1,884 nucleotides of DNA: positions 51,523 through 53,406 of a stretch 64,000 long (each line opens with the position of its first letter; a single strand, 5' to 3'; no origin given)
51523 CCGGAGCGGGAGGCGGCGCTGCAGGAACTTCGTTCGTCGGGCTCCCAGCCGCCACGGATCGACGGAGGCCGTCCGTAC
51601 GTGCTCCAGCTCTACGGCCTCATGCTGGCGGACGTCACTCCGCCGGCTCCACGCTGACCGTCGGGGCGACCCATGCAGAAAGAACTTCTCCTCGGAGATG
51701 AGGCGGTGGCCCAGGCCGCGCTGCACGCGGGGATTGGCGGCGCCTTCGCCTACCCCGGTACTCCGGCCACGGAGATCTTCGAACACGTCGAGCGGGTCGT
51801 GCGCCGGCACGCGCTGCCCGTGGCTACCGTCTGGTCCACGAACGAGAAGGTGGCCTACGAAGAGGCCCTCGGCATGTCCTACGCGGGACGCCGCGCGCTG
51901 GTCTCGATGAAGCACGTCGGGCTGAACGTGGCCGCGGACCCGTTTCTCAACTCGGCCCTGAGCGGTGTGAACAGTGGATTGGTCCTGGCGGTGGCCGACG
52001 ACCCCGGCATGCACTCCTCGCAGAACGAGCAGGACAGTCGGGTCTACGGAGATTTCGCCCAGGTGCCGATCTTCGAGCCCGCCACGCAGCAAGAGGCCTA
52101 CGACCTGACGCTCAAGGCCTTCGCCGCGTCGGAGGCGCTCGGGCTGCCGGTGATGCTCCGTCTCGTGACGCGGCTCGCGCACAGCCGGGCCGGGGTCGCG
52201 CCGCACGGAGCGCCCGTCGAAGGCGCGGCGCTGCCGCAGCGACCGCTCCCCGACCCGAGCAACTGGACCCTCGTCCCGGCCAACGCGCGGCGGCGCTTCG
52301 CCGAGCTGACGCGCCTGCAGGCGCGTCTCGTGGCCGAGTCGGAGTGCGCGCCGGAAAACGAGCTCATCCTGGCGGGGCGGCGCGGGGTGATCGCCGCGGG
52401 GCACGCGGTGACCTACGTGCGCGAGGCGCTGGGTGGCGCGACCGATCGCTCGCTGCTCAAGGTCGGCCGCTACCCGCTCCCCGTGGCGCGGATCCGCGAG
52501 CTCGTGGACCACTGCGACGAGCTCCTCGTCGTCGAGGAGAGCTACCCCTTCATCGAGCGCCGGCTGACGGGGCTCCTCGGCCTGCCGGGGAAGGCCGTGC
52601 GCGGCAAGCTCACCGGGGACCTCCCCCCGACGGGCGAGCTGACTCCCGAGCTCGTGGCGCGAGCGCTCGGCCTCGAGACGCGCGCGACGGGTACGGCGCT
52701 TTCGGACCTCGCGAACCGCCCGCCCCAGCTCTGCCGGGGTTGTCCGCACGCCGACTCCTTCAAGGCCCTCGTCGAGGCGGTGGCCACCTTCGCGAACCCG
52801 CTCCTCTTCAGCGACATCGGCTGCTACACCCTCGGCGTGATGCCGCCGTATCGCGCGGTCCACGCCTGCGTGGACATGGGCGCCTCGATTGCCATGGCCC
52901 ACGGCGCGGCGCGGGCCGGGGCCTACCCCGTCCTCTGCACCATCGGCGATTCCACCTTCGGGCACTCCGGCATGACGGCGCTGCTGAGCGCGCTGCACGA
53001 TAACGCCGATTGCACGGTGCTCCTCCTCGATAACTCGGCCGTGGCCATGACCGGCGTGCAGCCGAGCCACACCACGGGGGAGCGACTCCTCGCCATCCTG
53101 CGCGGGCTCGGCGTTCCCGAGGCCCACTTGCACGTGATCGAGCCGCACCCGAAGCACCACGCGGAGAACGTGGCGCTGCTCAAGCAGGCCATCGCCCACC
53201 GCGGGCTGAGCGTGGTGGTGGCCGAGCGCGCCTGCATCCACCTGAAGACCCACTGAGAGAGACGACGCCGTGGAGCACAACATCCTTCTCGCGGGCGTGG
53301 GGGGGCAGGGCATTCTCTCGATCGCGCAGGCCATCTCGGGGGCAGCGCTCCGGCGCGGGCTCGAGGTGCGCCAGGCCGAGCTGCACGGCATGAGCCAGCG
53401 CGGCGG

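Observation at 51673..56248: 2-oxoacid:ferredoxin oxidoreductase alpha subunit followed by an IorB-like subunit fused to an ADP-forming acyl-CoA synthetase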

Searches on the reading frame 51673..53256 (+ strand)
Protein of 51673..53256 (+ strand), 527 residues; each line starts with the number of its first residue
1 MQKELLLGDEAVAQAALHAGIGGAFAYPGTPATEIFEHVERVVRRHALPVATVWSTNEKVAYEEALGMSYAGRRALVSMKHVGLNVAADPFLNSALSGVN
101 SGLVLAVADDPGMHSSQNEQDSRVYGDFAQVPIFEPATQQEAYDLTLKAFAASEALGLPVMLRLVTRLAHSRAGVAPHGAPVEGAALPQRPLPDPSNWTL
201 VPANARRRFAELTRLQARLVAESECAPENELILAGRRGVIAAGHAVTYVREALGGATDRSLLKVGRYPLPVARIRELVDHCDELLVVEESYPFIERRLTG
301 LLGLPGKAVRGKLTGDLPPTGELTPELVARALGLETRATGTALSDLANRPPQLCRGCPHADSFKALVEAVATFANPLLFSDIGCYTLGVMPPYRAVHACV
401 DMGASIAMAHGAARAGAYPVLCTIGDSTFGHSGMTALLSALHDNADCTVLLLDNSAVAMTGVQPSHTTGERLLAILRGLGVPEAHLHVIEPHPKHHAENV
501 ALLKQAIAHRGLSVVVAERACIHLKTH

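Call 3: search_protein_families(library=pfam, proteins=[window:51673-53256:+], max_evalue=0.01)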
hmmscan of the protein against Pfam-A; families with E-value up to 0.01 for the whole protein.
window:51673-53256:+ (527 aa): 2 families
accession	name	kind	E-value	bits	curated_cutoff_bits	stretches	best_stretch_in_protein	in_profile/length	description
PF02775.26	TPP_enzyme_C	-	3e-15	56.7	21.9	1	381-516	1-150/151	Thiamine pyrophosphate enzyme, C-terminal TPP binding domain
PF01855.24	POR_N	-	2.2e-11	44.4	27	1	15-173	2-163/231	Pyruvate flavodoxin/ferredoxin oxidoreductase, thiamine diP-bdg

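Call 4: search_protein_families(library=ncbifam, proteins=[window:51673-53256:+], max_evalue=0.01)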
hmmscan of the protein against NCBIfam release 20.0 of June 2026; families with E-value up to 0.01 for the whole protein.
window:51673-53256:+ (527 aa): 20 families
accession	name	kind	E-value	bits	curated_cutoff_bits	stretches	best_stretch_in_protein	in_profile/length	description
TIGR03336.1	IOR_alpha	equivalog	5.4e-141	470.8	650.9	1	3-524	2-534/595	indolepyruvate ferredoxin oxidoreductase subunit alpha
NF009589.0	PRK13030.1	subfamily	1.9e-31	108.6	816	1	79-466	124-546/1170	indolepyruvate ferredoxin oxidoreductase family protein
NF009588.0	PRK13029.1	subfamily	6.3e-27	93.9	952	2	338-466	442-562/1196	indolepyruvate ferredoxin oxidoreductase family protein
NF005507.0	PRK07119.1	subfamily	1.2e-14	53.9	399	1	1-162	2-167/352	3-methyl-2-oxobutanoate dehydrogenase subunit VorB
NF006412.0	PRK08659.1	equivalog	9.9e-14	51.3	411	2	2-78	4-78/378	2-oxoacid:acceptor oxidoreductase subunit alpha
TIGR03710.1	OAFO_sf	subfamily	6.3e-11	41.6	482.75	1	3-78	193-266/561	2-oxoacid:acceptor oxidoreductase subunit alpha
NF006232.0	PRK08366.1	equivalog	3.8e-08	32.4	646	1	3-162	7-166/394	2-ketoisovalerate ferredoxin oxidoreductase subunit alpha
NF040682.1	PorA_Arch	equivalog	1.4e-07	30.8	550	1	5-164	5-166/387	pyruvate synthase subunit PorA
NF007206.0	PRK09627.1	equivalog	2.1e-07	30.3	579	1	7-173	7-177/375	2-oxoglutarate synthase subunit alpha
TIGR02177.1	PorB_KorB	subfamily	5.4e-05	22.8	261.9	1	352-470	2-124/286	2-oxoacid:acceptor oxidoreductase, beta subunit, pyruvate/2-ketoisovalerate family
NF008820.0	PRK11866.1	equivalog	0.00021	20.8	402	1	347-469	11-137/287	2-oxoacid ferredoxin oxidoreductase subunit beta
NF045791.1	OxalOxredalpha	equivalog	0.00038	19.6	500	1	5-150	6-151/395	oxalate oxidoreductase subunit alpha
NF006233.0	PRK08367.1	equivalog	0.00065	18.7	625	1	3-162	4-165/394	pyruvate ferredoxin oxidoreductase subunit alpha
NF007201.0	PRK09622.1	equivalog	0.00067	18.7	590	1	4-160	11-169/405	2-oxoacid:ferredoxin oxidoreductase subunit alpha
NF008821.0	PRK11869.1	equivalog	0.003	16.5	438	0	374-490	41-157/286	2-oxoacid ferredoxin oxidoreductase subunit beta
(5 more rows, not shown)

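Call 12: search_solved_structures(query=window:51673-53256:+, max_evalue=0.001, show_alignments=2)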
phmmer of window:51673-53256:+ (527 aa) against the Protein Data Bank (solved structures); distinct sequences matched with E-value up to 0.001: 2.
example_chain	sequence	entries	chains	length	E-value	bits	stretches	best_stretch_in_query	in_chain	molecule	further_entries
1yd7_A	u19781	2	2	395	2.8e-11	46.6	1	4-175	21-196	2-keto acid:ferredoxin oxidoreductase subunit alpha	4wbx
8ys5_A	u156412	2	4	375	8.7e-08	35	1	7-171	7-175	2-oxoglutarate synthase subunit alpha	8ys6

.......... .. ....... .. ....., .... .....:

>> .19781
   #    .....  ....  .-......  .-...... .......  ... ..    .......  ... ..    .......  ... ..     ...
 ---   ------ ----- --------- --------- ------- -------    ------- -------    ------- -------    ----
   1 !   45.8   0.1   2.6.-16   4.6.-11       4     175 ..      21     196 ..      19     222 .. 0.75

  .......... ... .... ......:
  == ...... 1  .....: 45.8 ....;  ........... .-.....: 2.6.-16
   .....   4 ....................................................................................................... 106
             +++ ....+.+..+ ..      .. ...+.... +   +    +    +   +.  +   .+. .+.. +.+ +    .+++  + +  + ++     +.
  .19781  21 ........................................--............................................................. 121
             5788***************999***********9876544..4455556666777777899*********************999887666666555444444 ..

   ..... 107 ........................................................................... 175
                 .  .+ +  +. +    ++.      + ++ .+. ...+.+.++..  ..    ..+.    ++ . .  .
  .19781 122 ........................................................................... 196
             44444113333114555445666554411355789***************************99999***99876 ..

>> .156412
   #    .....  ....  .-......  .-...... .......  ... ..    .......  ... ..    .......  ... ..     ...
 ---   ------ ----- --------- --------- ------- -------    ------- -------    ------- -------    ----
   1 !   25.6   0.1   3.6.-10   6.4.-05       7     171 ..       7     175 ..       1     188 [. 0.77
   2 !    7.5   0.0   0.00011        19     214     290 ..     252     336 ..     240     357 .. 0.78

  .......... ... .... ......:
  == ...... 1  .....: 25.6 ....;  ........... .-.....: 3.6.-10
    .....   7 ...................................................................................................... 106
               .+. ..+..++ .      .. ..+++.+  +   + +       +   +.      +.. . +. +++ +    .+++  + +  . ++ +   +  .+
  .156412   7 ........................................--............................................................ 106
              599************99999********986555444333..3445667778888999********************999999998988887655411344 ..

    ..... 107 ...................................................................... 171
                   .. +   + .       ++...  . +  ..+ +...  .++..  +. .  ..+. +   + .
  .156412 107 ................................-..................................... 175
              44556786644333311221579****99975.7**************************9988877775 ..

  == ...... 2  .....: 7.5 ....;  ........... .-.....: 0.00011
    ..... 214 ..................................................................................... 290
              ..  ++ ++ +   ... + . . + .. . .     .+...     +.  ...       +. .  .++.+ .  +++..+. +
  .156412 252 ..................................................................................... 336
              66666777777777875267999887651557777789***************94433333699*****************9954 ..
